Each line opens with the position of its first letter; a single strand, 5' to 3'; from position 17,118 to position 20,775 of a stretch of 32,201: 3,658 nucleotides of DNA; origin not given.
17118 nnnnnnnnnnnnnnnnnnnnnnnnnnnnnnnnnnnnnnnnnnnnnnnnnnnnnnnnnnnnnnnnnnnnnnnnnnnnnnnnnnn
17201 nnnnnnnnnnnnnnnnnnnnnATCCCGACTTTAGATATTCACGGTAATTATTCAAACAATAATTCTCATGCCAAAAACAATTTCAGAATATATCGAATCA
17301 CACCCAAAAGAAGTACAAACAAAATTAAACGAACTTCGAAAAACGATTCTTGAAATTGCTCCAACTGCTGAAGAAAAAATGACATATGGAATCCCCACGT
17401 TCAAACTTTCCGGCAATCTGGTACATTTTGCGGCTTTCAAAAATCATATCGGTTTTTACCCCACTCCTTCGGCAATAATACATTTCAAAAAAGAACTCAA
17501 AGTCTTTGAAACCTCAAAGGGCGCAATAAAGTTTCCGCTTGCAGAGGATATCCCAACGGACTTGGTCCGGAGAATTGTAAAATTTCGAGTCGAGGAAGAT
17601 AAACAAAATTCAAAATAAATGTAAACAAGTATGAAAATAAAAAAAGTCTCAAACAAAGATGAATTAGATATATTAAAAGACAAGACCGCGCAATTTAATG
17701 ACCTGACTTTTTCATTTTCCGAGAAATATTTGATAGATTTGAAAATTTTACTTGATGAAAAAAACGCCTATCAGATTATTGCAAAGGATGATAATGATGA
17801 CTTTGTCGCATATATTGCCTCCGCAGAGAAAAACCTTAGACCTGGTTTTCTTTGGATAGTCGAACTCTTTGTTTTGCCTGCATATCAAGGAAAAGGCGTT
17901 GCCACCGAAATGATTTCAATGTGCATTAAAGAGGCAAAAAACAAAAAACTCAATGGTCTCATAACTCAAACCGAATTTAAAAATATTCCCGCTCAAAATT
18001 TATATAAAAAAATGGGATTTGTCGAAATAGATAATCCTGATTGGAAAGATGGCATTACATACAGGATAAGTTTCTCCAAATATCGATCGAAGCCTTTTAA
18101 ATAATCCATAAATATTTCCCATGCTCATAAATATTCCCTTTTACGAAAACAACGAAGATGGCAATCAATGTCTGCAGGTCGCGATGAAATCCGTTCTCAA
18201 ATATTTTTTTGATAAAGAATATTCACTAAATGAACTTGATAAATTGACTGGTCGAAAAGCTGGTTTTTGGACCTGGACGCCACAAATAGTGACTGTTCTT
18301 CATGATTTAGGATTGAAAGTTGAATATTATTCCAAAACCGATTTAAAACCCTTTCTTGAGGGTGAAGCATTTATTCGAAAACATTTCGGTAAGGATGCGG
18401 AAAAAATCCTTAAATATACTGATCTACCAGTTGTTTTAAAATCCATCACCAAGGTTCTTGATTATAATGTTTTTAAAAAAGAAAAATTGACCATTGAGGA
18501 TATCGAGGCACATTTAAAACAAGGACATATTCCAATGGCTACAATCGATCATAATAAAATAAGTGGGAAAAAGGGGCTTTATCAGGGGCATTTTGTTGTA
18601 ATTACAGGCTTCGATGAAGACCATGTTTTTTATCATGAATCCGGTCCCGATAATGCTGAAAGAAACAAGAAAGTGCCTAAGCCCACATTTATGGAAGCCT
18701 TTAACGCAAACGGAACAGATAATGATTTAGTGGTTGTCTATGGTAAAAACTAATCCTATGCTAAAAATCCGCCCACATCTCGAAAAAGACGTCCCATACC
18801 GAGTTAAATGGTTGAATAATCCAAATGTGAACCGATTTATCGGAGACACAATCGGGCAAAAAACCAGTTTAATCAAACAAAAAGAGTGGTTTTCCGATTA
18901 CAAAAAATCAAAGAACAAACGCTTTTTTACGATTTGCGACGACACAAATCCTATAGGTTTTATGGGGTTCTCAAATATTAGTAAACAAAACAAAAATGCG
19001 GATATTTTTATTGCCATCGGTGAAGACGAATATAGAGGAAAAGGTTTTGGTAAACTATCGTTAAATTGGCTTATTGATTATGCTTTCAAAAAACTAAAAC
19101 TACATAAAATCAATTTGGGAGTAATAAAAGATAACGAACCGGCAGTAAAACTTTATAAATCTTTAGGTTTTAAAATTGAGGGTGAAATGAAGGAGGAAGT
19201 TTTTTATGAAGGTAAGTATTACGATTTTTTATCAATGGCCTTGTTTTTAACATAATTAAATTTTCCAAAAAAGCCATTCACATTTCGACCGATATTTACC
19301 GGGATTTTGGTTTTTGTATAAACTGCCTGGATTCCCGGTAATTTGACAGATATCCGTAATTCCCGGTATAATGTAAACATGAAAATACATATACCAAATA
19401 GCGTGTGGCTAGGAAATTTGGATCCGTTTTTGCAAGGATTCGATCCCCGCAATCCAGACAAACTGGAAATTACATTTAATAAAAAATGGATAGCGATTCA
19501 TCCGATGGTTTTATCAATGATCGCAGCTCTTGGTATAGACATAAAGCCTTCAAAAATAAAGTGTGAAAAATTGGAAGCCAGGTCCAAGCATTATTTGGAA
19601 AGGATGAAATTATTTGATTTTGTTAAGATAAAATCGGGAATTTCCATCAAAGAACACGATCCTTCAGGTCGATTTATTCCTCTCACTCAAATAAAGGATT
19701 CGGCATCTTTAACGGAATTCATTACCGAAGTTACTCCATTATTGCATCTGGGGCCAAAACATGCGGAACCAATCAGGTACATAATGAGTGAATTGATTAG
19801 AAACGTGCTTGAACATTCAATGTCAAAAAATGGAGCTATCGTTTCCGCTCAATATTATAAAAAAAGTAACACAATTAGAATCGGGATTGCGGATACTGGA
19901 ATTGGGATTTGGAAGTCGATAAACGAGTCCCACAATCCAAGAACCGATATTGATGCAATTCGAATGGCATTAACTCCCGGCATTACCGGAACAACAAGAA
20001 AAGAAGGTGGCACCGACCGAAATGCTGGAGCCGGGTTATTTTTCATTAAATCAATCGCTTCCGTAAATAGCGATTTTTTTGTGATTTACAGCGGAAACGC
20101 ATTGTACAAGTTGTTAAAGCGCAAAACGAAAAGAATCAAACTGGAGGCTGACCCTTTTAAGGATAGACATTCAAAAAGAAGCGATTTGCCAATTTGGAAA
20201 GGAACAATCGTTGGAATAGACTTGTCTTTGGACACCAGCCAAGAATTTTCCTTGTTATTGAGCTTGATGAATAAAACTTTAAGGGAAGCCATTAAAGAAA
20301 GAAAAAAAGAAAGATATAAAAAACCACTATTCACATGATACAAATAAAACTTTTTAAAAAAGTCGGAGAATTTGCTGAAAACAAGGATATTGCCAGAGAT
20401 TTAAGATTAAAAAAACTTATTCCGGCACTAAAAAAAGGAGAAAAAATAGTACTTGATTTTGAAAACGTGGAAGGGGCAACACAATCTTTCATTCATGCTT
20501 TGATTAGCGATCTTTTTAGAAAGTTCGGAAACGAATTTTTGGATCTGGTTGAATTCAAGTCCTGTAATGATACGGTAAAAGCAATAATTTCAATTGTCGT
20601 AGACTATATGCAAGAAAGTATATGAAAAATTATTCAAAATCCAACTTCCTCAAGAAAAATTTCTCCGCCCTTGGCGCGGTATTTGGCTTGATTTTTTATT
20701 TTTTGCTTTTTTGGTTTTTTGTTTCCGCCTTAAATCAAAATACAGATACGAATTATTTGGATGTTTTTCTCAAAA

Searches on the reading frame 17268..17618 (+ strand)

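Call 72: search_protein_families(library=pfam, proteins=[window:17268-17618:+], max_evalue=0.0001)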
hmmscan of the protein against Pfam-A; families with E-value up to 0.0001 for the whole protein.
window:17268-17618:+ (116 aa): 1 family
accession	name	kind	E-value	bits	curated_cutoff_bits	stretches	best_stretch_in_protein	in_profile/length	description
PF08818.16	DUF1801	-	1.9e-16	60.6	27.2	1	17-108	2-85/85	Domain of unknown function (DU1801)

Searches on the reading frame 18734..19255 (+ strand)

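Call 8: search_protein_families(library=padloc, proteins=[window:18734-19255:+], max_evalue=0.01)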
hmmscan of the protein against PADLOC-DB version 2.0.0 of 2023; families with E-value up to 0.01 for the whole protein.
window:18734-19255:+ (173 aa): 0 families

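Call 9: search_protein_families(library=pfam, proteins=[window:18734-19255:+], max_evalue=0.001)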
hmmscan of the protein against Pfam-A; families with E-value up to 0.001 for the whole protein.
window:18734-19255:+ (173 aa): 6 families
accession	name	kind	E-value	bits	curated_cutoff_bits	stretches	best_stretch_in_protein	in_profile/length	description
PF13302.13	Acetyltransf_3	-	1.5e-19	71.5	25.4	1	10-147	2-138/138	Acetyltransferase (GNAT) domain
PF13420.13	Acetyltransf_4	-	9.9e-19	68.3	24.3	1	17-164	6-152/155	Acetyltransferase (GNAT) domain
PF00583.31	Acetyltransf_1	-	1.8e-16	60.9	20.7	1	49-146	17-116/116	Acetyltransferase (GNAT) family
PF13523.12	Acetyltransf_8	-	6.8e-09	35.9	27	1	16-152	2-143/145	Acetyltransferase (GNAT) domain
PF13508.13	Acetyltransf_7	-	1.6e-08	35.2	27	1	61-147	2-83/84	Acetyltransferase (GNAT) domain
PF13673.13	Acetyltransf_10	-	1.1e-05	25.9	23.6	1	48-154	18-115/128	Acetyltransferase (GNAT) domain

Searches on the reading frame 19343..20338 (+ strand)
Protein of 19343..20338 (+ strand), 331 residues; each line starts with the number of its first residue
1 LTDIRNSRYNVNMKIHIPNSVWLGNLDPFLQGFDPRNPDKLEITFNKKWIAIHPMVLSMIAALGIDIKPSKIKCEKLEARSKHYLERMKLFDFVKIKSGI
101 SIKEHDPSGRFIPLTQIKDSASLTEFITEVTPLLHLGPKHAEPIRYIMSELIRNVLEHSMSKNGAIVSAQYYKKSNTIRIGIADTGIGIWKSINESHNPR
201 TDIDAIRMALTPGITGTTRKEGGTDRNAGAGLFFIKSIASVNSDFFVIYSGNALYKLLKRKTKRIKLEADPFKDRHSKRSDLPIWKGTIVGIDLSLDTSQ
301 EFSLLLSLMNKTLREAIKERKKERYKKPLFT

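Call 8: search_protein_families(library=padloc, proteins=[window:19343-20338:+], max_evalue=0.01)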
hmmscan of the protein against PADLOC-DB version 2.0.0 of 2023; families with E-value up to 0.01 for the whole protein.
window:19343-20338:+ (331 aa): 1 family
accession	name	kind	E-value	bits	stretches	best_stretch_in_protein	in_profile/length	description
PDLC02567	DrmA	-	1.3e-13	47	1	37-259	30-249/1750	DrmA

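Call 9: search_protein_families(library=pfam, proteins=[window:19343-20338:+], max_evalue=0.001)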
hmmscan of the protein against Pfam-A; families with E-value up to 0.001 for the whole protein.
window:19343-20338:+ (331 aa): 2 families
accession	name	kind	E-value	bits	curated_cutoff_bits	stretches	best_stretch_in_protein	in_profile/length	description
PF13581.12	HATPase_c_2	-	8.2e-06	26.3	27.4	1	123-239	11-109/127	Histidine kinase-like ATPase domain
PF02518.31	HATPase_c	-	7.8e-05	23.5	26.4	1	142-240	4-85/111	Histidine kinase-, DNA gyrase B-, and HSP90-like ATPase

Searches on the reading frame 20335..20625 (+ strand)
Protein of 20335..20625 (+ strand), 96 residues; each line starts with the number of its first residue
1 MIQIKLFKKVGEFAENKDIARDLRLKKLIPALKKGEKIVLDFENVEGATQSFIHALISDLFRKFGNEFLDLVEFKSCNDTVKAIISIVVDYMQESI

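Call 8: search_protein_families(library=padloc, proteins=[window:20335-20625:+], max_evalue=0.01)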
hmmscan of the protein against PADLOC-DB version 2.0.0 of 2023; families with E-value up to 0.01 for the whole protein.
window:20335-20625:+ (96 aa): 1 family
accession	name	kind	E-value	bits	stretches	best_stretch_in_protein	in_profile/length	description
PDLC02567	DrmA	-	0.00047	15.3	1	35-90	334-390/1750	DrmA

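Call 9: search_protein_families(library=pfam, proteins=[window:20335-20625:+], max_evalue=0.001)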
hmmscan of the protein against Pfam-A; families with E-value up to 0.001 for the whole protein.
window:20335-20625:+ (96 aa): 1 family
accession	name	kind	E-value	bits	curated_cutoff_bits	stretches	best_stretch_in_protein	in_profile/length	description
PF14213.11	DUF4325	-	1.9e-16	59.9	23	1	20-82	2-64/64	STAS-like domain of unknown function (DUF4325)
